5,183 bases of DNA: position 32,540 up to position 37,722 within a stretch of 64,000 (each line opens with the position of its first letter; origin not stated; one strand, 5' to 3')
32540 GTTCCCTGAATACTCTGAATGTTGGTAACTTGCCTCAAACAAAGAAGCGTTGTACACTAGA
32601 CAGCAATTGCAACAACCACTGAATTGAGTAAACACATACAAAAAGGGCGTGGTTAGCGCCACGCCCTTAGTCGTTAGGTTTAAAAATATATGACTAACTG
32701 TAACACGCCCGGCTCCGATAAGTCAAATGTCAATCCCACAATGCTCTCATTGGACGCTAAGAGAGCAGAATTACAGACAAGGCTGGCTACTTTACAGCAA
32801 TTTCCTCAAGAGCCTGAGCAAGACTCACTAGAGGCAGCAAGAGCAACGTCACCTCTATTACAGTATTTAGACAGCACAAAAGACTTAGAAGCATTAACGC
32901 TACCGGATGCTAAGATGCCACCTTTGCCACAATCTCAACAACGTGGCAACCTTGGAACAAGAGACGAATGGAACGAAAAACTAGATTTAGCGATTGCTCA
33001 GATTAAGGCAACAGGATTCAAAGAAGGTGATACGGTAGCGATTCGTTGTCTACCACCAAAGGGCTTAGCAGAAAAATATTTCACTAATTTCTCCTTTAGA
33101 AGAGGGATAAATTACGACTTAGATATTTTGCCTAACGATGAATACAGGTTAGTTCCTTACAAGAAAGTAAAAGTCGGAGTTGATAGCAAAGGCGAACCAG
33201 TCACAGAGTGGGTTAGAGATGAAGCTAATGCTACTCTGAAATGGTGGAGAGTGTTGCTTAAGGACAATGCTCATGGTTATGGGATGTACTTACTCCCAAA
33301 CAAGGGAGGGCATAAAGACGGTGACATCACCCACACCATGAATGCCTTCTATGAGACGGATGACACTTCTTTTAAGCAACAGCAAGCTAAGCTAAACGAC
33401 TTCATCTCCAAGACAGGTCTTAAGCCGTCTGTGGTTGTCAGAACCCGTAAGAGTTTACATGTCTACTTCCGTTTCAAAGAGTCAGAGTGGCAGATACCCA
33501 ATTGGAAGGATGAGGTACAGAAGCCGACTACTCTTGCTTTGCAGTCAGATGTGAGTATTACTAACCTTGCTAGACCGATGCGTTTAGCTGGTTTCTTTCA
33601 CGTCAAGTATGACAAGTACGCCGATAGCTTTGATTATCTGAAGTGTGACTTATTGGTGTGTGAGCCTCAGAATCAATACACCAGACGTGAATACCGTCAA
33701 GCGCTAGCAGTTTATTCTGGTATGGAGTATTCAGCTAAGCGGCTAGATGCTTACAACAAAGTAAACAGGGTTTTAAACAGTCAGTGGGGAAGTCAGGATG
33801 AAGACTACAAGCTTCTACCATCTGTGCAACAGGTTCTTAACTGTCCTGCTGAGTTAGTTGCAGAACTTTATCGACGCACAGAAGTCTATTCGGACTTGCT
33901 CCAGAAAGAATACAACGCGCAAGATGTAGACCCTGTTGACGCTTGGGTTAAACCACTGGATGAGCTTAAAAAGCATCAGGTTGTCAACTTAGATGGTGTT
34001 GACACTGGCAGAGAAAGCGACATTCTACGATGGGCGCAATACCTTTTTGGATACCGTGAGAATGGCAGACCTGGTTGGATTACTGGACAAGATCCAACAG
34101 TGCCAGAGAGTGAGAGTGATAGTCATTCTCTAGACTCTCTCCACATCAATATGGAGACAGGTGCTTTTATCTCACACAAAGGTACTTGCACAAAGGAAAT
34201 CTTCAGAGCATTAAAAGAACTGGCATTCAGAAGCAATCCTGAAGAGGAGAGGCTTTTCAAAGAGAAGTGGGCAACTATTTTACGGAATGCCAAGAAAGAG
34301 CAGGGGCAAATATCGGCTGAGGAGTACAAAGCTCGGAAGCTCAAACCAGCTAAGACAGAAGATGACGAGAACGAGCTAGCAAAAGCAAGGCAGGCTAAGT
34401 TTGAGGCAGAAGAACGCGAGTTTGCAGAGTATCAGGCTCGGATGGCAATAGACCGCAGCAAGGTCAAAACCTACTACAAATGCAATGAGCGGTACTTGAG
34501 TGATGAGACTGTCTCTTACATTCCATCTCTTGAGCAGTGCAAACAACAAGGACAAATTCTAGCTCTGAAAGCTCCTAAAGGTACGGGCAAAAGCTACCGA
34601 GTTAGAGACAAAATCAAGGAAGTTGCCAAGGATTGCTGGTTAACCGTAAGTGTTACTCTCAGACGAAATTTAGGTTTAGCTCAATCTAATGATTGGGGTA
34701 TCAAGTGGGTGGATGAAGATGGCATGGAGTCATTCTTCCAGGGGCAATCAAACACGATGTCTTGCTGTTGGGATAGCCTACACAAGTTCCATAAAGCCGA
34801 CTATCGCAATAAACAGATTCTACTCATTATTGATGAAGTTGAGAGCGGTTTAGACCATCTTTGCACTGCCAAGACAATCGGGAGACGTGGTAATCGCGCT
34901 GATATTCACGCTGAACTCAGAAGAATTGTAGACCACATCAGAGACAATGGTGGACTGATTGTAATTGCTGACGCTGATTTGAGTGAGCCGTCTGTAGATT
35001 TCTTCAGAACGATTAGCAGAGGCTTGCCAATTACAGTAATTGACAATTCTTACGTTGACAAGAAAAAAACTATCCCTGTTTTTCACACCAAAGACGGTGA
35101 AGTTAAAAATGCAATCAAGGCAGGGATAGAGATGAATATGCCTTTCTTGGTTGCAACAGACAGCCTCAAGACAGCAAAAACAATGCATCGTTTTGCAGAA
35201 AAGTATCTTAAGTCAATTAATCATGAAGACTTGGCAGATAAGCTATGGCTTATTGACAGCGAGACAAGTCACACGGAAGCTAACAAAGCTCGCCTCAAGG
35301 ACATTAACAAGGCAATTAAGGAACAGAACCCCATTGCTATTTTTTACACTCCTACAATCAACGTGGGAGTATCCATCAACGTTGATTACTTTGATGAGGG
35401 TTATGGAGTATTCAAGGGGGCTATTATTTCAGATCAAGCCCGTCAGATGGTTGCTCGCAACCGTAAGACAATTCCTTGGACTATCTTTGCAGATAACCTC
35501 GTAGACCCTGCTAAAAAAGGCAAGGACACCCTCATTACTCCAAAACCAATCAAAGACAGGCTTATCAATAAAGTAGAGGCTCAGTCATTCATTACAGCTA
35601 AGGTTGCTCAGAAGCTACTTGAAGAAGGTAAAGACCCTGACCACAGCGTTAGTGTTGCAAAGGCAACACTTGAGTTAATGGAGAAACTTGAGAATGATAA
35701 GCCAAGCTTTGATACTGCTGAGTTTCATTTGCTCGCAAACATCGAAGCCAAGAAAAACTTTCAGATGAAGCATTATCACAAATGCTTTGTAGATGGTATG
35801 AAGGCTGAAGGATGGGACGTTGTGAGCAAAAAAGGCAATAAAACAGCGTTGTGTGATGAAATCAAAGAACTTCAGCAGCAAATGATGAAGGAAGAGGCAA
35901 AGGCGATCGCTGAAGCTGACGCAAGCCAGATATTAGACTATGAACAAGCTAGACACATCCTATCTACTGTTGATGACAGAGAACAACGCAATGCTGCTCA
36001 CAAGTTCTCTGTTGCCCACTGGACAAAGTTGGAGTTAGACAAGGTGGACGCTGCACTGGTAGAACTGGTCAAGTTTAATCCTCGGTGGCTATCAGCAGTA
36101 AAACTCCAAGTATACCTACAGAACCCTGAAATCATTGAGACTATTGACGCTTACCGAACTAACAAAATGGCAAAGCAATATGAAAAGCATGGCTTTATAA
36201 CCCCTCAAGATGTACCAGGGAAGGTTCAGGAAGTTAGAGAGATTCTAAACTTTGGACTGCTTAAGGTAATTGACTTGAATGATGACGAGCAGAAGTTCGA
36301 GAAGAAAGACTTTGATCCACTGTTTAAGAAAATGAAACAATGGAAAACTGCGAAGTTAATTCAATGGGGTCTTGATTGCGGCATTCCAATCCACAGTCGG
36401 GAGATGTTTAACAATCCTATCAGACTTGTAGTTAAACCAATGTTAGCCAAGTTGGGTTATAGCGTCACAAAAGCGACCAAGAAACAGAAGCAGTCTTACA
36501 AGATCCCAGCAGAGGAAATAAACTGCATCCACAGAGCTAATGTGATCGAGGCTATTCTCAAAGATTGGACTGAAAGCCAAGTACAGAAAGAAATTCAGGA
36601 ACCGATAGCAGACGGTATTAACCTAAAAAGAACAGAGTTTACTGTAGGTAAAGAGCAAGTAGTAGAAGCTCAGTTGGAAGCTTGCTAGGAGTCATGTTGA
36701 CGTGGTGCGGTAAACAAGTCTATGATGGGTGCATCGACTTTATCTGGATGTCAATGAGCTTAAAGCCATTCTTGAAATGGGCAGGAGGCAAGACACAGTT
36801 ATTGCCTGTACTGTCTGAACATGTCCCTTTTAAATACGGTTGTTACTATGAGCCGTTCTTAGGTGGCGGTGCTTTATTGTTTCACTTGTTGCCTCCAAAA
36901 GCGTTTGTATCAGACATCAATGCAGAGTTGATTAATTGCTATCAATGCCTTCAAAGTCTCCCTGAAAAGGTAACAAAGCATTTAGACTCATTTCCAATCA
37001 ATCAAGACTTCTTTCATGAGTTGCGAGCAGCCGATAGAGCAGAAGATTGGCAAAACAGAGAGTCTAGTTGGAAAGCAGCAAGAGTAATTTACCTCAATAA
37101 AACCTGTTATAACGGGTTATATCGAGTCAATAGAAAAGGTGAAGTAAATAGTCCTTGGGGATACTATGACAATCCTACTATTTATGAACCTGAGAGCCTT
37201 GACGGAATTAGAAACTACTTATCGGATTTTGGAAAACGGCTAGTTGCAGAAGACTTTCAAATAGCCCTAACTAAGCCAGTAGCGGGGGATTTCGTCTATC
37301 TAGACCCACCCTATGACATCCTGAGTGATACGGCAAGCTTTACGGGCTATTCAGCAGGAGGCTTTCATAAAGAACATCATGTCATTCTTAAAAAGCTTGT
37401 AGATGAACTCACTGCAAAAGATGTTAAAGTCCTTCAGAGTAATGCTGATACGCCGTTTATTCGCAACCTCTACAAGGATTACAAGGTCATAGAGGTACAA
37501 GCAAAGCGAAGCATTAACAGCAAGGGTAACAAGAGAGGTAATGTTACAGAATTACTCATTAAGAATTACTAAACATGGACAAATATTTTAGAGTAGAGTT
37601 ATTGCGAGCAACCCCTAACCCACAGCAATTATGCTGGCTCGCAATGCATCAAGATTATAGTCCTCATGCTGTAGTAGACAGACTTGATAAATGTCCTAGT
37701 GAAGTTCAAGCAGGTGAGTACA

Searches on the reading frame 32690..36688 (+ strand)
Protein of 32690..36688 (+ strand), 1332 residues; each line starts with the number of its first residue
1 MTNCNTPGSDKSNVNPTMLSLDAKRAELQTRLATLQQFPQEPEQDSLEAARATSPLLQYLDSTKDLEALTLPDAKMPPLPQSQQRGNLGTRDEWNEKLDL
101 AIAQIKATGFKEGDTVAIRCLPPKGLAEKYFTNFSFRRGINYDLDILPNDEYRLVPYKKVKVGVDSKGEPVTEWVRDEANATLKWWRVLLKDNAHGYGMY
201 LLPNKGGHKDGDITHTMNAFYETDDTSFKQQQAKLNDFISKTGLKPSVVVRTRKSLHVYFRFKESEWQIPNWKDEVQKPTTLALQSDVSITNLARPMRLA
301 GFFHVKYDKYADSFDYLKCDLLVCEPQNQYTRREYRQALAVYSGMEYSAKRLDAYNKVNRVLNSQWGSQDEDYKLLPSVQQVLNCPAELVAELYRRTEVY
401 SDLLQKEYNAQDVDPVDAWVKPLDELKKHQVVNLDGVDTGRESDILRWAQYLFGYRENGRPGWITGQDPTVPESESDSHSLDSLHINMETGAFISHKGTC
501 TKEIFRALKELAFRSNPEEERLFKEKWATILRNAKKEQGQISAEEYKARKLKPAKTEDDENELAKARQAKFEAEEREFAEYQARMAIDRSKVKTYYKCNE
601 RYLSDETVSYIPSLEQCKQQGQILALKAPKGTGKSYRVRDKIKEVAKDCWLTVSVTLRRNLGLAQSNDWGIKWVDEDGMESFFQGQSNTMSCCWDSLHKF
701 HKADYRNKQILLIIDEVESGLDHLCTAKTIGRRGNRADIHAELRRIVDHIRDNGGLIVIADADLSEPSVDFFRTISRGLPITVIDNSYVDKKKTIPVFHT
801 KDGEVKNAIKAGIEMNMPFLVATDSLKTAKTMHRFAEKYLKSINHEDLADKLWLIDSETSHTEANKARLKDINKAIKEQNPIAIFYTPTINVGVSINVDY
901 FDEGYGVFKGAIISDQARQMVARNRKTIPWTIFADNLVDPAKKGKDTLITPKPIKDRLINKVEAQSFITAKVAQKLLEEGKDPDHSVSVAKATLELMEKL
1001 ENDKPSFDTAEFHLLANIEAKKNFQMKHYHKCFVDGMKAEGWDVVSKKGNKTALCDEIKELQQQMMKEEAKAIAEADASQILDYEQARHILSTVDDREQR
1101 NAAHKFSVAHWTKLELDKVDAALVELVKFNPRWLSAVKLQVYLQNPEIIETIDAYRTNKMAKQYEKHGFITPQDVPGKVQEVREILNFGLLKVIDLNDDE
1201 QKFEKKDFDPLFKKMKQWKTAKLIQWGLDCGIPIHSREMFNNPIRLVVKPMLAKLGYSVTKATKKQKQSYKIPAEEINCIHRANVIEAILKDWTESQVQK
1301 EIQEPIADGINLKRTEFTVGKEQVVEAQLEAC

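Call 7: search_protein_families(library=phrogs, proteins=[window:32690-36688:+], max_evalue=0.001)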
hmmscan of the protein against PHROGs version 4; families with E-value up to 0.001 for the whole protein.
window:32690-36688:+ (1332 aa): 3 families
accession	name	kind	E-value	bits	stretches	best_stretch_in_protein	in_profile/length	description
phrog_4913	-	DNA, RNA and nucleotide metabolism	6e-33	114.7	1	588-1121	478-970/1290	replication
phrog_38391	-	unknown function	3.4e-11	43.1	1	704-927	285-484/750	-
phrog_10417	-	DNA, RNA and nucleotide metabolism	7.3e-10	38.8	1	619-933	301-579/787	helicase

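Call 8: search_protein_families(library=pfam, proteins=[window:32690-36688:+], max_evalue=0.001)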
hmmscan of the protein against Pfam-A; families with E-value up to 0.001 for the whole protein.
window:32690-36688:+ (1332 aa): 0 families

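Call 54: search_dna_similar(query=window:32690-36688:+, collection=phages, mode=protein, max_rows=15)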
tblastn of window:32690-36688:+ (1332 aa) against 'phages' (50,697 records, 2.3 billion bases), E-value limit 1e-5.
Records with a match: 8; places in all: 8; records where one place covers at least 80% of the query: 0.
Best place of each record, by identity: <60% 8.
By first word of the organism name: Yersinia 3; Klebsiella 2; Vibrio 2; Bacteriophage 1.
By host as written in the record: Yersinia enterocolitica 3; - 2; Klebsiella oxytoca 1; Vibrio parahaemolyticus O3:K6 1; Vibrio parahaemolyticus 1.
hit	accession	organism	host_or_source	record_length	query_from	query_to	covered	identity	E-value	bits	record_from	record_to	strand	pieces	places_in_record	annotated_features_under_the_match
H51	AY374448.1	Klebsiella phage phiKO2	-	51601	594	986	30%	24.2%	2e-6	59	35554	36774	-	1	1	Gp35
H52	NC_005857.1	Klebsiella phage phiKO2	Klebsiella oxytoca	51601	594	986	30%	24.2%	2e-6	59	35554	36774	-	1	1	replication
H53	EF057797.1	Vibrio phage VP882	Vibrio parahaemolyticus O3:K6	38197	603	925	24%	26.4%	2e-6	59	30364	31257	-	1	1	putative replication protein RepA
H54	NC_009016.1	Vibrio phage VP882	Vibrio parahaemolyticus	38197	603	925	24%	26.4%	2e-6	59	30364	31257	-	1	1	replication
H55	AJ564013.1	Yersinia phage PY54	Yersinia enterocolitica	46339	594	932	25%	24.3%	2e-7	62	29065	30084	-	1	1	repA: relication protein RepA | hypothetical protein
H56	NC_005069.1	Yersinia phage PY54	Yersinia enterocolitica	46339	594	932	25%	24.3%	2e-7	62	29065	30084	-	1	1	repA: replication | hypothetical protein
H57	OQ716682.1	Yersinia phage vB_YenS-P840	Yersinia enterocolitica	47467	594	932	25%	23.9%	1e-7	63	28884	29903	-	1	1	replication protein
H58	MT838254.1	Bacteriophage sp.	human fecal samples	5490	178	341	12%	31.1%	6e-13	80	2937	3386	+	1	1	record has no annotation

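Call 58: search_protein_families(library=ncbifam, proteins=[window:32690-36688:+], max_evalue=0.01)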
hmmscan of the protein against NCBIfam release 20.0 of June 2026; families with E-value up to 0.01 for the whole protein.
window:32690-36688:+ (1332 aa): 1 family
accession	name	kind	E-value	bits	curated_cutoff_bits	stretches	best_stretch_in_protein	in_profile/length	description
NF042913.1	CyRepA1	equivalog_domain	1.5e-63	215.6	200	1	622-1261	3-594/595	plasmid replication protein, CyRepA1 family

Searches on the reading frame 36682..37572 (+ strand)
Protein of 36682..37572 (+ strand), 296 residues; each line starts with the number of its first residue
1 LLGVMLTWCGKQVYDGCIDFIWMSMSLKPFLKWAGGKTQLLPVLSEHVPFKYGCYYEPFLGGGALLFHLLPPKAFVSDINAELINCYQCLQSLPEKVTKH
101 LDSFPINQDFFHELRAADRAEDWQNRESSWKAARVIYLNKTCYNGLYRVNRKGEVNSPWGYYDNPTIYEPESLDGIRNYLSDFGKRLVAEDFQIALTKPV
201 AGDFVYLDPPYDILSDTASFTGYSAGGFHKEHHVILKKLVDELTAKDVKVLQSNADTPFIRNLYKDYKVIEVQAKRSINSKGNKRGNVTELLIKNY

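Call 7: search_protein_families(library=phrogs, proteins=[window:36682-37572:+], max_evalue=0.001)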
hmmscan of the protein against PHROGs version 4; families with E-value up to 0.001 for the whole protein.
window:36682-37572:+ (296 aa): 5 families
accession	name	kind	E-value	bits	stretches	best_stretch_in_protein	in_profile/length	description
phrog_56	-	other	2.4e-69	236.3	1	23-296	57-323/647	DNA methyltransferase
phrog_26700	-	unknown function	3.6e-47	162.1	1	26-296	5-276/552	-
phrog_116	-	other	2.8e-36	126.2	1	27-292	510-774/779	DNA methyltransferase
phrog_1996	-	other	1.8e-16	61.4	1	200-296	52-141/150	DNA methyltransferase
phrog_23217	-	unknown function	0.0006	21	0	27-117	3-93/109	-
